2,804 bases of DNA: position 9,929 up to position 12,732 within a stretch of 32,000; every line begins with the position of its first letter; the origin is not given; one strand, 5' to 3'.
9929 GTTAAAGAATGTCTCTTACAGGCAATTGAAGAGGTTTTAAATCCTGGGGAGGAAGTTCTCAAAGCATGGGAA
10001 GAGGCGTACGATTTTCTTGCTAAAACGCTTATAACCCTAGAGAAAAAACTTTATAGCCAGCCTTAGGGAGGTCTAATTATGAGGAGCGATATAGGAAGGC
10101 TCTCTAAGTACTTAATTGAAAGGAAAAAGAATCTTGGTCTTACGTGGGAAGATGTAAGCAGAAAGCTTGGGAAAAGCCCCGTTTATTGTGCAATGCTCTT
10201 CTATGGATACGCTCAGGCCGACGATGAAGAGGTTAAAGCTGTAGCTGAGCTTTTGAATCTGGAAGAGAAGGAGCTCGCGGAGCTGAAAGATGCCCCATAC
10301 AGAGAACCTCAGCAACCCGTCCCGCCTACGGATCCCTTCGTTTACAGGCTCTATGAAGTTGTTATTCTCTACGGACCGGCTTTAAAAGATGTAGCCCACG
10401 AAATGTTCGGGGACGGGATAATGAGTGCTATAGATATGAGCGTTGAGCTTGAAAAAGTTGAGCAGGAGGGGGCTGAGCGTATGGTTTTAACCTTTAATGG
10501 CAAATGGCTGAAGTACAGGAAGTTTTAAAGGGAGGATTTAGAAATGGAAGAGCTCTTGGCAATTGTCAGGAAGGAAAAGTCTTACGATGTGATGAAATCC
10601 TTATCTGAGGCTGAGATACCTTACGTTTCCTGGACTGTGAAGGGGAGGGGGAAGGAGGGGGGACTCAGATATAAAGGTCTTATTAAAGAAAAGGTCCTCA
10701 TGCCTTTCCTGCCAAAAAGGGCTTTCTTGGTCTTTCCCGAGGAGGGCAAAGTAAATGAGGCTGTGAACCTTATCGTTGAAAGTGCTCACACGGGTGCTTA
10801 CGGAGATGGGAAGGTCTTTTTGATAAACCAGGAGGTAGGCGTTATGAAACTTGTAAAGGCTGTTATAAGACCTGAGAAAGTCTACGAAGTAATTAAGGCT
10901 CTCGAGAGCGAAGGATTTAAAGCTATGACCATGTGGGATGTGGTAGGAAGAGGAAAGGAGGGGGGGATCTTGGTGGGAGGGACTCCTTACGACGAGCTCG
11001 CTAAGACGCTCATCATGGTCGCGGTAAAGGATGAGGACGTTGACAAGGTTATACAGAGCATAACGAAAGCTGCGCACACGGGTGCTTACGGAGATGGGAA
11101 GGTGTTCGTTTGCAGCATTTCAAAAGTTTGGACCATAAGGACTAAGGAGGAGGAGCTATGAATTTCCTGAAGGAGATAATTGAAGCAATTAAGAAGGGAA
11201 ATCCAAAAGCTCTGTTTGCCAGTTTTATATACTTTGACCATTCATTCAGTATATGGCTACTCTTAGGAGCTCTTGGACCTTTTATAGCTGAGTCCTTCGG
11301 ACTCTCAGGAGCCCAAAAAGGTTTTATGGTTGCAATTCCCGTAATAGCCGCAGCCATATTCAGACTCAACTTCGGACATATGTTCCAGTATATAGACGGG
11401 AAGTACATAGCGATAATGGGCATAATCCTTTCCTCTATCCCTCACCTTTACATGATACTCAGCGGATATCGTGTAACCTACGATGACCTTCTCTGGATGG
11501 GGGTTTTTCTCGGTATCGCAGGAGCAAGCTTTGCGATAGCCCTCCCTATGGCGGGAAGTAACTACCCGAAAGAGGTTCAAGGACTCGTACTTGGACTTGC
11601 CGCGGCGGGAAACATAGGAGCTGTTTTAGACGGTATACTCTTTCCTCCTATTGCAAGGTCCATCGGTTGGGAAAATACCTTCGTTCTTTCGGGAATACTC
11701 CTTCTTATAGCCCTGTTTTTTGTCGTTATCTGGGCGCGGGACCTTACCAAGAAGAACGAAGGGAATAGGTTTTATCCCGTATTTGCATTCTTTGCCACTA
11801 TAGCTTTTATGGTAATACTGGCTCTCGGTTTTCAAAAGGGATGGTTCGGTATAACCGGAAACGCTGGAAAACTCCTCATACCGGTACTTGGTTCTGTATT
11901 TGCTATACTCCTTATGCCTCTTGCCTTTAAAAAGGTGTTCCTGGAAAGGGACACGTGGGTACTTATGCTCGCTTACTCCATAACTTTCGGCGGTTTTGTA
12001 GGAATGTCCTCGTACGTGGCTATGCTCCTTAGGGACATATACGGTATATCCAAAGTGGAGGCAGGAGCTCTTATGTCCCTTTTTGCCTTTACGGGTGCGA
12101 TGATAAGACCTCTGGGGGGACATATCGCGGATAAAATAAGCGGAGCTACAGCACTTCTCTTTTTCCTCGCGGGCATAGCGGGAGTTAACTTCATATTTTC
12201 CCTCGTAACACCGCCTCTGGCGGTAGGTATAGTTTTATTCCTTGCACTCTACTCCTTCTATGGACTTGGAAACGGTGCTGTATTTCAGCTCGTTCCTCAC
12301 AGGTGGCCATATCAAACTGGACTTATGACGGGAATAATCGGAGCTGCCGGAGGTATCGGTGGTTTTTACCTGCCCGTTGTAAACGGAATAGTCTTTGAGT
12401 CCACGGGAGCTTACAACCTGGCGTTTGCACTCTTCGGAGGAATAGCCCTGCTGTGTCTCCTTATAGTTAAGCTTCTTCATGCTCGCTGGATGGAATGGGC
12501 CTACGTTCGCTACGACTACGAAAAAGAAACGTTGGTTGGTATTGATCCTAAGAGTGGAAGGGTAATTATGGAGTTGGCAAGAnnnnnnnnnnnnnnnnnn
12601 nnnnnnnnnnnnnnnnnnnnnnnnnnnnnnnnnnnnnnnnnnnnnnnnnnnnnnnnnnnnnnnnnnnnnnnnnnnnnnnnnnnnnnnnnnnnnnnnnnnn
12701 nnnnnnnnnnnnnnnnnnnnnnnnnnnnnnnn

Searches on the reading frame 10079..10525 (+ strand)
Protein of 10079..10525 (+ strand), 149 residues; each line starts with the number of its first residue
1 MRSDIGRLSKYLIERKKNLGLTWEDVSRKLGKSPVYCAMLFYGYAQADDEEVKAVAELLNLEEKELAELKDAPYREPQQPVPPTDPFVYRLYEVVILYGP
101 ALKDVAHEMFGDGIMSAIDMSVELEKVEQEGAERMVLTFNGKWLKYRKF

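Call 72: search_protein_families(library=pfam, proteins=[window:10079-10525:+], max_evalue=0.00001)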
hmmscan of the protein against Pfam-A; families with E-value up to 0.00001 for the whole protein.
window:10079-10525:+ (149 aa): 3 families
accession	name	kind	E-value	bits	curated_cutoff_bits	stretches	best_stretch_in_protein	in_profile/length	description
PF02560.19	Cyanate_lyase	-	4e-32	110.3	25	1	81-148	2-69/69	Cyanate lyase C-terminal domain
PF01381.28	HTH_3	-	1.2e-08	35.3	23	1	15-66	4-55/55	Helix-turn-helix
PF21291.3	CYNS_N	-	6.3e-06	26.5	27.1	1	8-73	4-69/69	Cyanate hydratase, N-terminal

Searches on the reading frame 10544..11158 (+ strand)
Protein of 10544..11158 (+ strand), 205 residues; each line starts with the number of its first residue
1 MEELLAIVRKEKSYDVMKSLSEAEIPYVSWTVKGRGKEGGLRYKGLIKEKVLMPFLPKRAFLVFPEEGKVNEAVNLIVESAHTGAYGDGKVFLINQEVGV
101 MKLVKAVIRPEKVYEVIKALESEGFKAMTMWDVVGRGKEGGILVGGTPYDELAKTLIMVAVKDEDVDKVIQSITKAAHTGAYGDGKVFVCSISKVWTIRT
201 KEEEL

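Call 72: search_protein_families(library=pfam, proteins=[window:10544-11158:+], max_evalue=0.00001)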
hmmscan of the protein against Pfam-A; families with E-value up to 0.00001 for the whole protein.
window:10544-11158:+ (205 aa): 1 family
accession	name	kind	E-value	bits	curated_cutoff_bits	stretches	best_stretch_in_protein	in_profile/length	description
PF00543.27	P-II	-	3.6e-37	127.2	25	2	101-202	1-102/102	Nitrogen regulatory protein P-II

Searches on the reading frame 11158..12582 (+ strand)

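Call 72: search_protein_families(library=pfam, proteins=[window:11158-12582:+], max_evalue=0.00001)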
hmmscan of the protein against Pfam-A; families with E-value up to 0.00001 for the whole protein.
window:11158-12582:+ (475 aa): 1 family
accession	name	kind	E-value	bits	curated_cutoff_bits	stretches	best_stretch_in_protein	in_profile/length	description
PF07690.21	MFS_1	-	3.2e-33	115.6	33.4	1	22-403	2-344/347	Major Facilitator Superfamily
